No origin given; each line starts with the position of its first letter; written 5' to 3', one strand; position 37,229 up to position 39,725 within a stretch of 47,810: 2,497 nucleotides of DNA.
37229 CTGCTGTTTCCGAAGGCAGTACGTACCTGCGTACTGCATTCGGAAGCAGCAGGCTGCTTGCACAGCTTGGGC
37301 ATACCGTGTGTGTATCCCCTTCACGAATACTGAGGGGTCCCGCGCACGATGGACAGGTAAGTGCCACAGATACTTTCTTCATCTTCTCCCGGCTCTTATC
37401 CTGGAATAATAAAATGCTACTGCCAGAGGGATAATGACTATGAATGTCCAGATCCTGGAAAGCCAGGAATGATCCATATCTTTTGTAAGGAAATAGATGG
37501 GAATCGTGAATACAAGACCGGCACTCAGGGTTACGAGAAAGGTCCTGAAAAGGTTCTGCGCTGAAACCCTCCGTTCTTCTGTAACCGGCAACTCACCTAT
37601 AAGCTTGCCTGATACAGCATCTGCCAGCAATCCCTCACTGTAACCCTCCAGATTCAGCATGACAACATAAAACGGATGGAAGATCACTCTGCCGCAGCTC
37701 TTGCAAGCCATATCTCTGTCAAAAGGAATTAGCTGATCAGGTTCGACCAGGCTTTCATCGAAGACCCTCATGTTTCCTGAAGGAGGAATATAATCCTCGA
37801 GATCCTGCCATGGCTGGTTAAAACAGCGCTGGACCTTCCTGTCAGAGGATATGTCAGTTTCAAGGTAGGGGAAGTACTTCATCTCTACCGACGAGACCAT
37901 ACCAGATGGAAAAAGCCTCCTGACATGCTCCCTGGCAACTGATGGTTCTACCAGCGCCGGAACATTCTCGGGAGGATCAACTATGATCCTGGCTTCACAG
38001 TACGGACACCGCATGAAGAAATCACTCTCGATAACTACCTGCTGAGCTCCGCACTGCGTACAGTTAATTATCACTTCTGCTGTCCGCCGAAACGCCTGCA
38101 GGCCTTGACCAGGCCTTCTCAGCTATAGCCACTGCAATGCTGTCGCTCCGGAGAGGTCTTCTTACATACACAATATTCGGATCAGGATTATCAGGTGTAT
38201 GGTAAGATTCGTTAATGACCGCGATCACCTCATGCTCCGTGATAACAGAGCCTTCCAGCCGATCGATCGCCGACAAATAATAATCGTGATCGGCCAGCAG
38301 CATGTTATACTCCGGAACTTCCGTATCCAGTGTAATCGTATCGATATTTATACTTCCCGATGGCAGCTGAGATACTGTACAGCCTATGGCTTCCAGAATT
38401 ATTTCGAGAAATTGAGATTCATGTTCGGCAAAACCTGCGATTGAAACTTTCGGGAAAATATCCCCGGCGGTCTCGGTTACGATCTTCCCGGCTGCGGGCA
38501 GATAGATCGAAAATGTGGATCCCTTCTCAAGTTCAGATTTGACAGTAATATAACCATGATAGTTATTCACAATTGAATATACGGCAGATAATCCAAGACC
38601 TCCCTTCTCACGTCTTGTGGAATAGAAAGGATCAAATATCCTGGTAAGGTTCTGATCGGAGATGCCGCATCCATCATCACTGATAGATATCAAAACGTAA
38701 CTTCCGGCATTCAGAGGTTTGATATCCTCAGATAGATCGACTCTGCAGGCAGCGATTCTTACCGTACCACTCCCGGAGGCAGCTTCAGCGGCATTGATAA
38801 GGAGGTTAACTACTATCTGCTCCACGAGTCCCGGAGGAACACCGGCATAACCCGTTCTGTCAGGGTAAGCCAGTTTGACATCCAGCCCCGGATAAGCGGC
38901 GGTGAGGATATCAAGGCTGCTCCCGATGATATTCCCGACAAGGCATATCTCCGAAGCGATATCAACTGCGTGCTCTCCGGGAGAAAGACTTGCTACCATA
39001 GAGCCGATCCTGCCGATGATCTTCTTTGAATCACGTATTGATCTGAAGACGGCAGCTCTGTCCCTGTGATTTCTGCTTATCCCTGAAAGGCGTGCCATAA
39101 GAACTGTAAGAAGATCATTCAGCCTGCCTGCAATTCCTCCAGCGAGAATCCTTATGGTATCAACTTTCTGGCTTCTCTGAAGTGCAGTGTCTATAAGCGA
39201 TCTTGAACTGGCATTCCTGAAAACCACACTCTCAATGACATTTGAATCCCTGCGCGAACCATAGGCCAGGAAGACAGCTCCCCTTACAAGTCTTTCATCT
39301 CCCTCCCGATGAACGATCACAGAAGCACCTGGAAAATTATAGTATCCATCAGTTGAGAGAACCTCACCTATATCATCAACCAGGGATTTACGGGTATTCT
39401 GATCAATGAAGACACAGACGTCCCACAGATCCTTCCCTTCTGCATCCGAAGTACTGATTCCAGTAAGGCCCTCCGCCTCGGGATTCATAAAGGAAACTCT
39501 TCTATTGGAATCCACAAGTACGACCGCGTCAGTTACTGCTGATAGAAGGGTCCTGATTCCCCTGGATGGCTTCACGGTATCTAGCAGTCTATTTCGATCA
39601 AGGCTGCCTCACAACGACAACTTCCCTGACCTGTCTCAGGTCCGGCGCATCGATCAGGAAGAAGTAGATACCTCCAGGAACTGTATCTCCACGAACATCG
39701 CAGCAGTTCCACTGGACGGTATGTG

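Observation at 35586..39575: Uncharacterised four-gene cassette: His-less PAS/HATPase pseudo-kinase plus three paralogous zinc-ribbon proteins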

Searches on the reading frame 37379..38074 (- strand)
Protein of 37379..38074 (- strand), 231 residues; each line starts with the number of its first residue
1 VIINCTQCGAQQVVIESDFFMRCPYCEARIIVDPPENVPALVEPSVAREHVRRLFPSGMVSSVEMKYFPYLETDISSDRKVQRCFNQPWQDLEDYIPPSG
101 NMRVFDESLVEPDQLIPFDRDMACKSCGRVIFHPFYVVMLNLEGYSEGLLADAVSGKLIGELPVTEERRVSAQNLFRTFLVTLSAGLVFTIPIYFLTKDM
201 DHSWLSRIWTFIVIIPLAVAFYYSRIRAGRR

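Call 3: search_protein_families(library=pfam, proteins=[window:37379-38074:-], max_evalue=1)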
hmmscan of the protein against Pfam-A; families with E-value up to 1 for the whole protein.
window:37379-38074:- (231 aa): 15 families
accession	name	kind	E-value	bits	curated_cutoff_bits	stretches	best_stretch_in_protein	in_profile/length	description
PF19134.6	DUF5817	-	0.0026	18.1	31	1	2-29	3-30/57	Domain of unknown function (DUF5817)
PF09297.16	Zn_ribbon_NUD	-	0.0073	16.4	24.8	1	5-29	6-30/32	NADH pyrophosphatase zinc ribbon domain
PF12172.15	zf-ChsH2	-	0.0087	16.3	23.2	1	123-134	13-24/37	ChsH2, rubredoxin-like zinc ribbon domain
PF13717.11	Zn_ribbon_4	-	0.009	16.4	30.3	0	1-11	1-11/36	zinc-ribbon domain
PF08271.17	Zn_Ribbon_TF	-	0.021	14.8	29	0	21-34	1-15/43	TFIIB zinc-binding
PF13248.11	Zn_ribbon_3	-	0.023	14.6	27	0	22-28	4-10/26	zinc-ribbon domain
PF06221.18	zf-C2HC5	-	0.042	14.3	25.8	1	3-31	18-45/54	Putative zinc finger motif, C2HC5-type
PF22289.1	DmmA-like_C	-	0.069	13.6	27.4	0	3-32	2-30/44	Dimethylamine monooxygenase subunit DmmA-like, C-terminal domain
PF01667.23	Ribosomal_S27e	-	0.07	13.3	24.5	0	2-33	7-38/55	Ribosomal protein S27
PF12773.13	DZR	-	0.076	13.6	27.3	1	4-30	14-34/45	Double zinc ribbon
PF23548.1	Zn_ribbon_FGT1_2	-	0.079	13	27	0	22-34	22-34/35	FORGETTER1 second zinc ribbon domain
PF17981.7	ADD_ATRX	-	0.18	12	25.7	0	2-24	11-33/56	Cysteine Rich ADD domain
PF08792.16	A2L_zn_ribbon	-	0.35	11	22.9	1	4-28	5-29/33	A2L zinc ribbon domain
PF03604.18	Zn_ribbon_RPAB4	-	0.41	10.8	24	1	4-31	2-28/32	DNA directed RNA polymerase, 7 kDa subunit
PF21344.3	Zn_ribbon_LysW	-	0.74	9.9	27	0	2-16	21-35/46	Alpha-aminoadipate carrier protein LysW-like, globular domain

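Call 4: search_protein_families(library=ncbifam, proteins=[window:37379-38074:-], max_evalue=1)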
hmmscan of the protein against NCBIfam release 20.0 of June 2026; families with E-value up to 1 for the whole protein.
window:37379-38074:- (231 aa): 7 families
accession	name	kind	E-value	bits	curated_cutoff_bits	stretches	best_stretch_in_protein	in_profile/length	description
NF001607.0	PRK00398.1-4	equivalog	0.00023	20.8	89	1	2-39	9-47/53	DNA-directed RNA polymerase subunit P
NF001606.0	PRK00398.1-3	equivalog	0.0022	17.8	72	1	4-32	4-31/44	DNA-directed RNA polymerase subunit P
TIGR02098.1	MJ0042_CXXC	domain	0.0039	16.8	20.9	0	21-33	3-15/38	MJ0042-type zinc finger domain-containing protein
NF001605.0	PRK00398.1-2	equivalog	0.019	14.8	63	1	5-32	4-30/43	DNA-directed RNA polymerase subunit P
NF011481.0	PRK14890.1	equivalog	0.031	14.3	61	1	4-32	11-39/61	putative Zn-ribbon RNA-binding protein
NF001629.0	PRK00415.1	equivalog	0.036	13.6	70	0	3-27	15-40/62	30S ribosomal protein S27e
NF047912.1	ECs_2282_CxxC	subfamily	0.22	11.5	37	0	121-131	27-37/60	ECs_2282 family putative zinc-binding protein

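Call 8: search_protein_families(library=padloc, proteins=[window:37379-38074:-], max_evalue=1)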
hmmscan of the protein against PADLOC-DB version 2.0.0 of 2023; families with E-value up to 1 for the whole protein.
window:37379-38074:- (231 aa): 1 family
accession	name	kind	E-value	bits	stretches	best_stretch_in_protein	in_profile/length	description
PDLC03819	RTasSLATT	-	0.038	11.7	1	166-226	20-80/176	DRT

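Call 9: search_protein_families(library=phrogs, proteins=[window:37379-38074:-], max_evalue=1)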
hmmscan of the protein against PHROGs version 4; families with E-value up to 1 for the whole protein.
window:37379-38074:- (231 aa): 9 families
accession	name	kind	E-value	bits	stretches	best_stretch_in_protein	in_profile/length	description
phrog_22543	-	unknown function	0.15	13.5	0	4-30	67-97/105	-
phrog_4875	-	unknown function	0.16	13.2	1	3-31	13-41/77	-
phrog_9369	-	unknown function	0.16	12.8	0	2-14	40-52/69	-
phrog_14424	-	unknown function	0.29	12.6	1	3-28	5-30/112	-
phrog_18649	-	unknown function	0.38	11.8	0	2-26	10-34/68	-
phrog_4852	-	unknown function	0.39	11.4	0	3-36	14-45/194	-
phrog_10121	-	unknown function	0.44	11.7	0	3-33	76-106/109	-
phrog_25323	-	unknown function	0.51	11.2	0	3-33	83-115/159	-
phrog_1621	-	unknown function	0.75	10.3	0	119-139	52-71/134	-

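Call 23: find_homologous_proteins(query=window:37379-38074:-)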
Query window:37379-38074:- (231 aa): 70 proteins with E <= 0.001 among 402 candidates.
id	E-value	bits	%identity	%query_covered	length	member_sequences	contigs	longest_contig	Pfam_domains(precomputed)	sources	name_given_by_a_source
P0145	5.9e-137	473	98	91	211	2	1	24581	-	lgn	-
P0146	5.5e-122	424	77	100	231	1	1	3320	-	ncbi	-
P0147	1.0e-119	416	86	91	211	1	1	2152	-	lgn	-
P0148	2.6e-118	412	77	100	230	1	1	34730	-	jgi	-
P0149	2.7e-118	412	77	100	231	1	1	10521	-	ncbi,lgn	-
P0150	1.3e-117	409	77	100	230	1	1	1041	-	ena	-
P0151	1.4e-115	403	75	100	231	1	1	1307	-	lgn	-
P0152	4.5e-115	401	73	100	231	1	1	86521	-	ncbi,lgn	-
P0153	5.1e-115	401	73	100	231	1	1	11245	-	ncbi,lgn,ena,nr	ncbi:MAG: hypothetical protein K8S24_08860 [Candidatus Aegiribacteria sp.]|nr:hypothetical protein [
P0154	1.3e-114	400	75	99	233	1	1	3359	-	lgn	-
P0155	1.8e-112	393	77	95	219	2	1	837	-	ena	-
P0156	2.6e-112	392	74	100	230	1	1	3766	-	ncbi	-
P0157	3.6e-111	388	72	100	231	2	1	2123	-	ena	-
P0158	3.0e-110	385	72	100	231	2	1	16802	-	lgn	-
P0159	6.1e-110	384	73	99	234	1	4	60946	-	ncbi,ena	-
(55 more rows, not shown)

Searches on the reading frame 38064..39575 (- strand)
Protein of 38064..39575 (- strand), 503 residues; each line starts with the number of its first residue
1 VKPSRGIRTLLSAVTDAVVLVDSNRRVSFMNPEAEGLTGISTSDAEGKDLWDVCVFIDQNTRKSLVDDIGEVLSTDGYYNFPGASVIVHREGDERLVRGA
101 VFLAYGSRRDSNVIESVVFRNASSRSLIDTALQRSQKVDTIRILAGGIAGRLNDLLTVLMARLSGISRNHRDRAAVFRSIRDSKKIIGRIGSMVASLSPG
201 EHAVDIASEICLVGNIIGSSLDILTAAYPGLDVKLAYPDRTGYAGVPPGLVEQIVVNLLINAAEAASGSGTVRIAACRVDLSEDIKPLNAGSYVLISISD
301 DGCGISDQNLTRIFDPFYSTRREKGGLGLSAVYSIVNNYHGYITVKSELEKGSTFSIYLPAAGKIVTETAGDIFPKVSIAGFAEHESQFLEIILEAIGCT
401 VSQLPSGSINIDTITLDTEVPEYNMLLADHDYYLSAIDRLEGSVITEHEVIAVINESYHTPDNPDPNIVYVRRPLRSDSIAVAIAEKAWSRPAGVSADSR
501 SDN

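Call 3: search_protein_families(library=pfam, proteins=[window:38064-39575:-], max_evalue=1)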
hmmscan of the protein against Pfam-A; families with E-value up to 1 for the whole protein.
window:38064-39575:- (503 aa): 6 families
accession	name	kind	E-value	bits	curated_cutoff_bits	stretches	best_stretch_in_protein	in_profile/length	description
PF02518.31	HATPase_c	-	4.3e-21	75.9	26.4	1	251-361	6-109/111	Histidine kinase-, DNA gyrase B-, and HSP90-like ATPase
PF00989.32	PAS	-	3.7e-07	30.6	22.6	1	8-63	4-59/113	PAS fold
PF13188.13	PAS_8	-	7.9e-05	22.9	21.8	1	7-57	3-50/65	PAS domain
PF13426.13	PAS_9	-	0.0036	18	27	1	16-68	2-51/103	PAS domain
PF08448.16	PAS_4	-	0.0059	17.3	23.1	1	12-53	2-43/110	PAS fold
PF14501.12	HATPase_c_5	-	0.016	15.6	22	1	254-348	9-91/102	GHKL domain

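Call 4: search_protein_families(library=ncbifam, proteins=[window:38064-39575:-], max_evalue=1)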
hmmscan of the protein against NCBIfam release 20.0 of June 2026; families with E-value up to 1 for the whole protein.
window:38064-39575:- (503 aa): 83 families (the best 25 are shown)
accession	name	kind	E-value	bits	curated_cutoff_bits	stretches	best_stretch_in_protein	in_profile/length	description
NF010411.0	PRK13837.1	equivalog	1.5e-41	142.3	647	1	119-368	428-682/828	two-component system VirA-like sensor kinase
NF008468.0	PRK11360.1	equivalog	2.1e-35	122.2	646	1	9-363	272-610/616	two-component system sensor histidine kinase AtoS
NF046020.1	HisKinCckABruc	equivalog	1.9e-34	118.7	1000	1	121-366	460-712/868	cell cycle histidine kinase CckA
NF046026.1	HisKinCckACaul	equivalog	2.6e-32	111.8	1000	1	122-366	283-537/678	cell cycle histidine kinase CckA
NF010076.0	PRK13557.1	subfamily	9.3e-27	93.6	631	1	123-369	145-402/540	histidine kinase famiy protein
NF046044.1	PnpS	equivalog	3.6e-25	88.8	400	2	249-360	284-390/390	two-component system histidine kinase PnpS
NF052574.1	HisKinEspCMyxo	equivalog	3e-23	81.9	1200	2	252-366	532-642/785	serine histidine kinase EspC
NF007688.0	PRK10364.1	equivalog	1.9e-21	76.3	479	1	122-362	221-452/460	two-component system sensor histidine kinase ZraS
NF052573.1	HisKinEspAMyxo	equivalog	6.7e-20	70.7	1400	2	253-366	506-616/755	serine histidine kinase EspA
NF033092.0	HK_WalK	equivalog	2e-19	69.6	725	2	246-360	484-593/594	cell wall metabolism sensor histidine kinase WalK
NF038348.1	T2SS_HK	subfamily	3.3e-19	68.7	450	1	251-360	472-572/574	histidine kinase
TIGR02966.1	phoR_proteo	equivalog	5e-18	65.2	334.2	2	251-358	230-332/333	phosphate regulon sensor histidine kinase PhoR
NF047874.1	MASE3_PAS_HK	subfamily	1.3e-17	63.9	560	1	250-367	519-629/655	MASE3 domain-containing sensor histidine kinase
NF033093.1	HK_VicK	exception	1.9e-16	59.8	680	1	290-362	358-436/448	cell wall metabolism sensor histidine kinase VicK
NF041777.1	sens_FixL_Rhizob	equivalog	9.3e-16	57.5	850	2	251-363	379-483/485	sensor protein FixL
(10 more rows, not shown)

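Call 8: search_protein_families(library=padloc, proteins=[window:38064-39575:-], max_evalue=1)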
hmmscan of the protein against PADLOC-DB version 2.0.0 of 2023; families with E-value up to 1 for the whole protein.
window:38064-39575:- (503 aa): 0 families

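Call 9: search_protein_families(library=phrogs, proteins=[window:38064-39575:-], max_evalue=1)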
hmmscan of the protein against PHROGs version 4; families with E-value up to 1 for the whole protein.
window:38064-39575:- (503 aa): 8 families
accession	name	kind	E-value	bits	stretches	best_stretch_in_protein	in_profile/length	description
phrog_5982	-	unknown function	3.1e-25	89.2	1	129-363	605-847/1030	-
phrog_857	-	unknown function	1e-21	78.8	1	156-361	256-460/468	-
phrog_10912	-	other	9.6e-19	67.8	1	245-362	849-962/970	kinase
phrog_20458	-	unknown function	5.2e-12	45.8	1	251-361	561-669/829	-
phrog_20778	-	unknown function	1.7e-09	37.5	1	229-359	547-670/675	-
phrog_18358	-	unknown function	4.1e-06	26.1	1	248-361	549-652/904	-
phrog_28116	-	unknown function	0.0014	18.7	1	289-361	424-502/512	-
phrog_8137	-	unknown function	0.076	12.8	1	295-357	496-557/572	-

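Call 37: search_solved_structures(query=window:38064-39575:-, max_evalue=0.00001, show_alignments=3)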
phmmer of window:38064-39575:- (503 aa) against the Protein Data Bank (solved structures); distinct sequences matched with E-value up to 0.00001: 22.
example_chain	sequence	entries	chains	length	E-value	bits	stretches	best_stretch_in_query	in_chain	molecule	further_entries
5idj_A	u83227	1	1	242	5.9e-24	87.9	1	133-361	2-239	Histidine kinase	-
9jfj_A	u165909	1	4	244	8.1e-18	67.7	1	123-361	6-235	Sensor histidine kinase ZraS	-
5idm_A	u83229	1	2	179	9e-17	64.3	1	246-361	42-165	Cell cycle histidine kinase CckA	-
3d36_A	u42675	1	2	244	3.9e-14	55.6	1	253-372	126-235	Sporulation kinase B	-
4i5s_A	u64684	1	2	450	1.5e-10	43.7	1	235-361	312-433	Putative histidine kinase CovS; VicK-like protein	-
6paj_A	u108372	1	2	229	3.9e-08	35.8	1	251-361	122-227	Sensor protein SrrB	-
4gcz_A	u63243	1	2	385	1.9e-07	33.5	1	250-364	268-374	Blue-light photoreceptor, Sensor protein fixL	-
8a3u_A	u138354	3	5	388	2.2e-07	33.3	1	250-363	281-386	Putative Sensory box protein,Sensor protein FixL | Putative Sensory box protein,Putative Sensory box protein,Sensor protein FixL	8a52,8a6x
8a7f_A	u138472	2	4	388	2.2e-07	33.3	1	250-363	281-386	Putative Sensory box protein,Sensor protein FixL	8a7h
8vc9_A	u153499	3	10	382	4.5e-07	32.3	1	124-360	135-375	Leptospira virulence regulator B (LvrB) | histidine kinase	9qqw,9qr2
4q20_A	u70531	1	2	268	6.6e-07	31.7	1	159-362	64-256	Sensor protein DivL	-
3a0r_A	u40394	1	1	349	8.3e-07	31.4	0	251-360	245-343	Sensor protein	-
6rh7_A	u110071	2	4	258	1.3e-06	30.8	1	246-361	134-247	Sensor histidine kinase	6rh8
2c2a_A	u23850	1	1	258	1.3e-06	30.7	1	246-361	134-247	SENSOR HISTIDINE KINASE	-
3dge_A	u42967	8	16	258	1.3e-06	30.7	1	246-361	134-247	Sensor protein | Histidine kinase | Sensor histidine kinase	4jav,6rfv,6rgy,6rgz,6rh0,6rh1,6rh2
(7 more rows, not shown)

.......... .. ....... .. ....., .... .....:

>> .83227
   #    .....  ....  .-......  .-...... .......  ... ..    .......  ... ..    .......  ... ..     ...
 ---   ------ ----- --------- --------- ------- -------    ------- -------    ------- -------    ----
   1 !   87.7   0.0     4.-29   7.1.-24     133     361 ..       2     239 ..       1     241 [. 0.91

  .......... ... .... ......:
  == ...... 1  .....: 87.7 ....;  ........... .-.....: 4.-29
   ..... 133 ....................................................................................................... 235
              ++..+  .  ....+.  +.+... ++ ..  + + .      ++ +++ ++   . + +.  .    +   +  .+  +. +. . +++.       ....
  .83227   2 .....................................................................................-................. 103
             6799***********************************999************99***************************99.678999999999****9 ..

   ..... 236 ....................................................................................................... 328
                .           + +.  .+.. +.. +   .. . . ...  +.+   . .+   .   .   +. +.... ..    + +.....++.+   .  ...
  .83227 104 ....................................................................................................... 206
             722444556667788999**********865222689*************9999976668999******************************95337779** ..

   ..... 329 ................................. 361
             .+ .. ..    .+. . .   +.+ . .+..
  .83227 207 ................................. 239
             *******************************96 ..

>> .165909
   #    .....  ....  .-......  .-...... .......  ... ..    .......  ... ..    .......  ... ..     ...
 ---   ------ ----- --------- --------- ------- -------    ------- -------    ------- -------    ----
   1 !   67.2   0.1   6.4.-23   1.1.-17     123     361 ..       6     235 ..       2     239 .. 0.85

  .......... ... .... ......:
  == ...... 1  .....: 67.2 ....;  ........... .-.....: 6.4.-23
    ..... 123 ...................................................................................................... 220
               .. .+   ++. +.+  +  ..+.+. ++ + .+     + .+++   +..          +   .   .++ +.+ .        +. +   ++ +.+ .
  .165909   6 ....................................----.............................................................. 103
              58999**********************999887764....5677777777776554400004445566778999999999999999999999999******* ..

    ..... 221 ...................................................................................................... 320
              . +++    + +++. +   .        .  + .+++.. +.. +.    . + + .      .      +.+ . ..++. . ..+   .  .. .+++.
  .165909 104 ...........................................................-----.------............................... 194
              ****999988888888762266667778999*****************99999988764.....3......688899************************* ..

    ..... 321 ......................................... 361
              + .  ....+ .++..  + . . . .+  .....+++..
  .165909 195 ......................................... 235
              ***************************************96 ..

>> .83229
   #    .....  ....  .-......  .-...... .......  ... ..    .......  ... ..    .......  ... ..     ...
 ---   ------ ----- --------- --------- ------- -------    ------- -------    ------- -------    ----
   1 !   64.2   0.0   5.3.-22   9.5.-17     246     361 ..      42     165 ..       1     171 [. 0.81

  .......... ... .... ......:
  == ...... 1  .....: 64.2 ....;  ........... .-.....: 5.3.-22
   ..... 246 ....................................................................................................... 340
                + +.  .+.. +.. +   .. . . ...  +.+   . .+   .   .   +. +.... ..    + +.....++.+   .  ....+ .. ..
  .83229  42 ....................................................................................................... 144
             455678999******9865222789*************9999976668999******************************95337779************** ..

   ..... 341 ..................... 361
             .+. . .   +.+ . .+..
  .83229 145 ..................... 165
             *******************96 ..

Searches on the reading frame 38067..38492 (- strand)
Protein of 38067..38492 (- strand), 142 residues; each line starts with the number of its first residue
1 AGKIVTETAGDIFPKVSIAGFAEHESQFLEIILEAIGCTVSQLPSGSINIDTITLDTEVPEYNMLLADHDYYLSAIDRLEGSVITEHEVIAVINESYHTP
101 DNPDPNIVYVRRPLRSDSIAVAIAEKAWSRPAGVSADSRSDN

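Call 74: search_solved_structures(query=A7, max_evalue=10, show_alignments=1)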
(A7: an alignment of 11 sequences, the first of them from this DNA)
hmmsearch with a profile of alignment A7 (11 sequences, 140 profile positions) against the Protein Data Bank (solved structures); distinct sequences matched with E-value up to 10: 6.
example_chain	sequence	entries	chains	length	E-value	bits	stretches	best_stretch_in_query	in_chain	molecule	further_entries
2b4a_A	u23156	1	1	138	0.1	15.4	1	31-123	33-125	BH3024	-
7m5i_B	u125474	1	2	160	0.66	12.8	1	42-132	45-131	Endolysin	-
5wxv_A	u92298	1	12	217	0.91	12.4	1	51-137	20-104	Isochorismate lyase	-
5xo1_A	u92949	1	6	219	0.93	12.3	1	51-137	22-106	Isochorismate lyase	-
7p8e_A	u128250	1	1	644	1.2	12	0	53-92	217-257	Receiver domain of histidine kinase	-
8co1_Q1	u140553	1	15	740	1.3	11.9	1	1-52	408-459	Probable type IV piliation system protein DR_0774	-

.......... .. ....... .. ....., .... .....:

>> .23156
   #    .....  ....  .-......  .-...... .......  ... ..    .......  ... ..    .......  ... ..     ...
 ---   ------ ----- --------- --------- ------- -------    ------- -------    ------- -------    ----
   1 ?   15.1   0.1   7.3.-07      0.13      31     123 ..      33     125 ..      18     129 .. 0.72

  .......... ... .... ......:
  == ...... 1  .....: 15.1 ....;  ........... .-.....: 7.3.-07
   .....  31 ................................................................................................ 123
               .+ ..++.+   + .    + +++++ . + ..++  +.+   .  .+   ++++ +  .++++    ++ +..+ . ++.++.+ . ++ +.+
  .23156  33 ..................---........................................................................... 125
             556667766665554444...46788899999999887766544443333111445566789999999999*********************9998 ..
